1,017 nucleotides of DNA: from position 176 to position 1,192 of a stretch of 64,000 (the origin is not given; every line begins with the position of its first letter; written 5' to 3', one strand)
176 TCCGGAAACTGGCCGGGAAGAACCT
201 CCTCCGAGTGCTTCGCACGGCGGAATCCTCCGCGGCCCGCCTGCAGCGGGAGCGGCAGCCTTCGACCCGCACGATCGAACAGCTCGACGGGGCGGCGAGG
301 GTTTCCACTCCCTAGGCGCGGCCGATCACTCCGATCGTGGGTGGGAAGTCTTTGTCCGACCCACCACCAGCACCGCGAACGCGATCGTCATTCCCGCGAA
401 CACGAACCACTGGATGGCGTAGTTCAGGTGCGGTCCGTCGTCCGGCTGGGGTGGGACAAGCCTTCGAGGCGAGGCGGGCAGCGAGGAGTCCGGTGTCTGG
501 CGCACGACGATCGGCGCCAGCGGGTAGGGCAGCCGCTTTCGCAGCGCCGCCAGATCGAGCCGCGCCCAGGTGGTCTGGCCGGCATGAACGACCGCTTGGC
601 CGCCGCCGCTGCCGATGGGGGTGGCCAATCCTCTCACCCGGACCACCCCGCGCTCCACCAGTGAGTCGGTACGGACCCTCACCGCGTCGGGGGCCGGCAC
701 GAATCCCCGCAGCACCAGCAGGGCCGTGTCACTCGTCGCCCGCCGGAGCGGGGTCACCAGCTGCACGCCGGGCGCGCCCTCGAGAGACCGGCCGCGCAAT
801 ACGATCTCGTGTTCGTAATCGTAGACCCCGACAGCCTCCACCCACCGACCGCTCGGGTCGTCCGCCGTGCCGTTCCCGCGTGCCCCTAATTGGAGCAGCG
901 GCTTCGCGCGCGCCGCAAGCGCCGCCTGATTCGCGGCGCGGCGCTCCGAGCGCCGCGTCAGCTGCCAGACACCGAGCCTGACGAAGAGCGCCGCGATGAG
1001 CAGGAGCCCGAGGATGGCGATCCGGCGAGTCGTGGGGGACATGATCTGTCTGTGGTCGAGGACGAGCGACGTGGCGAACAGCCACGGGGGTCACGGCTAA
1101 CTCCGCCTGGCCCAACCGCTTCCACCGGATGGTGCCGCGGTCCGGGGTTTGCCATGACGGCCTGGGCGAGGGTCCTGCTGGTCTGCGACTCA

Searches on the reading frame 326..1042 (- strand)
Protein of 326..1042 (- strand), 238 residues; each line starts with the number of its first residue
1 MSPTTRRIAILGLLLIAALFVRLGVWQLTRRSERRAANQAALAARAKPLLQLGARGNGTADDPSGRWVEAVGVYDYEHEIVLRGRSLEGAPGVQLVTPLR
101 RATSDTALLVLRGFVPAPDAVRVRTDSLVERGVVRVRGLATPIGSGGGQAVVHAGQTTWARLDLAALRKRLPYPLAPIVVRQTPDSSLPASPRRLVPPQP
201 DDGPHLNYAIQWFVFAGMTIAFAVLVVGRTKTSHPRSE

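Call 30: search_protein_families(library=pfam, proteins=[window:326-1042:-], max_evalue=0.001)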
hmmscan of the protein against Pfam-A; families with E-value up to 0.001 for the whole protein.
window:326-1042:- (238 aa): 1 family
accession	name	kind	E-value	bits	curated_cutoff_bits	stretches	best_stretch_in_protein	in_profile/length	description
PF02104.20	SURF1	-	1.7e-35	123.7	23.4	1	15-216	2-204/205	SURF1 family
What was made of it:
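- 326..1042 (-): SURF1-family gene, transcribed divergently. It is the conserved left border of the locus and is probably not functionally part of it. Pfam SURF1, 123.7 bits (call 30).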
